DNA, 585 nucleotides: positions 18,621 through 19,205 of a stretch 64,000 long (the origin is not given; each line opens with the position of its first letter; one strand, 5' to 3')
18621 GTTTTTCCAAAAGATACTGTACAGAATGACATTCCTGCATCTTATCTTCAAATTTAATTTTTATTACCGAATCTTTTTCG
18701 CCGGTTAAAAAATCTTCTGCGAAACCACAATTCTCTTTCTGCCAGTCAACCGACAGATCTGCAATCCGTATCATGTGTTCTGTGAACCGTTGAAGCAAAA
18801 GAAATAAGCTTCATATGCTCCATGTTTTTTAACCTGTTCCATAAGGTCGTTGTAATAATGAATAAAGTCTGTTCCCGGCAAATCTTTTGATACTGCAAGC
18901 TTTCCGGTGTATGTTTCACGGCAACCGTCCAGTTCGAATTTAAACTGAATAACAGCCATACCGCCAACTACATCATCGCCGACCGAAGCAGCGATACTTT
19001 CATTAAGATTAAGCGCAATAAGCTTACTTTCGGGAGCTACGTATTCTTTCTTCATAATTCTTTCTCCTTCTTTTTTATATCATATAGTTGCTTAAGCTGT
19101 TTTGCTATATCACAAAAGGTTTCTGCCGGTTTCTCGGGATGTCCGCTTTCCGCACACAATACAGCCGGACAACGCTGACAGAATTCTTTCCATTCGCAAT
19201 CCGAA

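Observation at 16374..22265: Hybrid peptide-modification (RiPP-like) module embedded in the middle of a capsule/EPS locus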

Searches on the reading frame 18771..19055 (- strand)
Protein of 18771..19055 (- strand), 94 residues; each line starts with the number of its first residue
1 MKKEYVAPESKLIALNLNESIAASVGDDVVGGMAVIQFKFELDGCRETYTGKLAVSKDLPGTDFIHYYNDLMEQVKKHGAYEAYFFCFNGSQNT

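Call 3: search_protein_families(library=pfam, proteins=[window:18771-19055:-], max_evalue=0.1)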
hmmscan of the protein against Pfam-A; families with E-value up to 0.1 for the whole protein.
window:18771-19055:- (94 aa): 0 families

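Call 4: search_protein_families(library=ncbifam, proteins=[window:18771-19055:-], max_evalue=0.1)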
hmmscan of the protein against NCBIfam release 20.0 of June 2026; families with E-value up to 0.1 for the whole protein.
window:18771-19055:- (94 aa): 0 families
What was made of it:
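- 18771..19055 (-): 94-aa putative precursor: leader-like residues 1-24 (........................) and a ~70-aa core with conserved C45-R46, Y49 and C87. No Pfam or NCBIfam family (calls 3, 4).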

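Call 7: find_homologous_proteins(query=window:18771-19055:-, max_evalue=0.01)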
Query window:18771-19055:- (94 aa): 24 proteins with E <= 0.01 among 24 candidates.
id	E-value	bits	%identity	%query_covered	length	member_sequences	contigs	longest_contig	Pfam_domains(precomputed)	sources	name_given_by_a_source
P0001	1.5e-56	206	99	100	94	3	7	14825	-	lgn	-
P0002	3.3e-46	173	84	100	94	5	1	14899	-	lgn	-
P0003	5.1e-45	169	84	99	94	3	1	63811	-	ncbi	-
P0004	2.2e-44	167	83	100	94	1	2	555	-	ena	-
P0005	9.6e-44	165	82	99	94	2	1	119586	-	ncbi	-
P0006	1.3e-43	165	81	100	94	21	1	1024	-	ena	-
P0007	6.4e-41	156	78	100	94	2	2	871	-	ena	-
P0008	8.9e-41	156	77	100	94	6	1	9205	-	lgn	-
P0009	1.9e-34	136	71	100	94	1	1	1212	-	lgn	-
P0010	6.6e-33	131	69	99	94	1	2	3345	-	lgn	-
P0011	1.1e-31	127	67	100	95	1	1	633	-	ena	-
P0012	7.9e-30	121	68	100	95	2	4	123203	-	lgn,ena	-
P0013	1.3e-29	120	65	100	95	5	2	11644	-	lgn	-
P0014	3.3e-29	119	62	100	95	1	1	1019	-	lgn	-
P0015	4.1e-29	119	62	100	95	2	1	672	-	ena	-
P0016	5.2e-29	118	65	99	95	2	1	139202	-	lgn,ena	-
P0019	6.1e-26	108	57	100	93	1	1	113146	-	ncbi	-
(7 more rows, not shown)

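Call 10: find_encoding_contigs(protein=P0019, flank=10000, max_places=3)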
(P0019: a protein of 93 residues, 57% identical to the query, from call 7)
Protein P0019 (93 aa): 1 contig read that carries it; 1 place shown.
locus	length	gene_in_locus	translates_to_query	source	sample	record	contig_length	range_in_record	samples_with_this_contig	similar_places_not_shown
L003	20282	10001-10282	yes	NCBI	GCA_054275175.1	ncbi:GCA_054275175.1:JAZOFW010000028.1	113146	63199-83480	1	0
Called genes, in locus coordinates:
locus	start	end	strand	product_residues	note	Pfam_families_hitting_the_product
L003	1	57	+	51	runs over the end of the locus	-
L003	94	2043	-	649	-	PF08306:Glyco_hydro_98M, PF08307:Glyco_hydro_98C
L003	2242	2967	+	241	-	PF19567:CpsB_CapC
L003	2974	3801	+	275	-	PF16403:Bact_surface_Ig-like (weak)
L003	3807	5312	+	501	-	PF01656:CbiA (weak), PF09140:MipZ, PF10609:ParA, PF13614:AAA_31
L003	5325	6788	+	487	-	PF01656:CbiA, PF10609:ParA, PF13614:AAA_31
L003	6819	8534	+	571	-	PF00664:ABC_membrane, PF00005:ABC_tran, PF02463:SMC_N (faint), PF13304:AAA_21 (faint)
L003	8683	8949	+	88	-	PF05402:PqqD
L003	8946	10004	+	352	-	PF04055:Radical_SAM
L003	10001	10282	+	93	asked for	-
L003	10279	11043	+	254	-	PF27840:ScmC (weak)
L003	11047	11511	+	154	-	-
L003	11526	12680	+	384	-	PF14907:NTP_transf_5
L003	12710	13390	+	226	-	PF02397:Bac_transf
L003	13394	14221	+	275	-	PF00535:Glycos_transf_2, PF10111:Glyco_tranf_2_2, PF13641:Glyco_tranf_2_3, PF13632:Glyco_trans_2_3 (weak)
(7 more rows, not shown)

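Call 11: find_encoding_contigs(protein=P0016, flank=10000, max_places=3)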
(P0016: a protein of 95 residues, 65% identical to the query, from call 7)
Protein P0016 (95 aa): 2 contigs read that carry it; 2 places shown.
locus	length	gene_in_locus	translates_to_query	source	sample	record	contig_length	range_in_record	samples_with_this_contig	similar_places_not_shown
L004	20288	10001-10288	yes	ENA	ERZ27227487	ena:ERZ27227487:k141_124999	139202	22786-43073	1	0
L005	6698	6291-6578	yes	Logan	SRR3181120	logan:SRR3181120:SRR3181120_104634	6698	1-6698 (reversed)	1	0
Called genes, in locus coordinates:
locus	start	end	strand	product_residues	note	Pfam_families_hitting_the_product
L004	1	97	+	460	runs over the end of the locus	PF17651:Raco_middle, PF14574:RACo_C_ter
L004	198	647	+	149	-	PF03862:SpoVAC_SpoVAEB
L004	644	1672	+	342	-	PF07451:SpoVAD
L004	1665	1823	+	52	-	-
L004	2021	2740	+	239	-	PF02397:Bac_transf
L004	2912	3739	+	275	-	PF16403:Bact_surface_Ig-like (weak)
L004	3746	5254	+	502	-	PF02706:Wzz (weak), PF01656:CbiA (weak), PF09140:MipZ (weak), PF10609:ParA, PF13614:AAA_31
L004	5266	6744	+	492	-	PF01656:CbiA (weak), PF10609:ParA, PF13614:AAA_31 (weak)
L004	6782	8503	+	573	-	PF00664:ABC_membrane, PF00005:ABC_tran, PF02463:SMC_N (faint), PF13304:AAA_21 (faint)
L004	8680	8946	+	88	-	PF05402:PqqD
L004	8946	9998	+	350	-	PF04055:Radical_SAM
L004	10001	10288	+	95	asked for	-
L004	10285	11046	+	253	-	PF27840:ScmC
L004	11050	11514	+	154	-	PF00717:Peptidase_S24 (weak)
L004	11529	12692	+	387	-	PF14907:NTP_transf_5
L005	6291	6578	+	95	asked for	-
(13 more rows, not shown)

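Call 46: predict_structure(alignment_id=A1)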
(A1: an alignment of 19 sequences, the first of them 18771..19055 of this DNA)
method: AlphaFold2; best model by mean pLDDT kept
length: 94 residues; sequences in the alignment: 19
mean_pLDDT: 43.5   pTM: 0.41
mean pLDDT of the five models: 43.5, 42.1, 41.2, 41.1, 39.5
residues with pLDDT >= 90: 0; 70-90: 5; 50-70: 28; < 50: 61
segments of 3 or more residues with pLDDT < 50: 1-51, 85-87, 89-94
pLDDT, mean of each block of 10 residues (from residue 1): 27 27 27 33 40 62 65 66 49 33
secondary structure, 60 per line:
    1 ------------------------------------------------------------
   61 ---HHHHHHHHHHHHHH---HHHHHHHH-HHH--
elements in order: H64-77 H81-88
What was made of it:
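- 18771..19055 (-): AF2 pLDDT 43.5, mostly coil (call 46).
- AF2 predicts no autonomous fold (call 46). The AF2 alignment was shallow (19 sequences), so 'disordered' is weak evidence (call 46). AF2 finds no fold (call 46).
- Tried and rejected: Structure of the 94-aa protein: the AF2 model has low confidence (pLDDT 43.5, call 46).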

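Call 70: search_protein_representatives(alignment_id=A1)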
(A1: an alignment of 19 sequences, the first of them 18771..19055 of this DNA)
Query: 19 sequences, 94 profile positions. Proteins with E-value up to 0.001 (for the whole library): 30; up to 1e-10: 13; up to 1e-30: 1. The best 30 are listed.
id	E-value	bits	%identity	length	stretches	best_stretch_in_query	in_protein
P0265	1.4e-42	159.9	-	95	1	1-94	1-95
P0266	6.7e-24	100.0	-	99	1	1-93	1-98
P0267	1.1e-17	80.0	-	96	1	1-94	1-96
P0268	5.9e-17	77.8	-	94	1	1-89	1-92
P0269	6.8e-17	77.6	-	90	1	1-89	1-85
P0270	1.9e-16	76.1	-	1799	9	18-59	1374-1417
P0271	8.9e-15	70.8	-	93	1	1-89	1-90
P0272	6.4e-13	64.8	-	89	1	1-72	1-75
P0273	8.6e-13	64.4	-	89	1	1-71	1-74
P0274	2.0e-12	63.2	-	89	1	1-94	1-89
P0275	7.3e-12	61.4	-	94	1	1-86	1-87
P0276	8.2e-12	61.3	-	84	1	1-78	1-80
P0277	3.3e-11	59.3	-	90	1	1-72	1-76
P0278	2.2e-09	53.5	-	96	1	1-88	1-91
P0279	3.1e-09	53.0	-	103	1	1-88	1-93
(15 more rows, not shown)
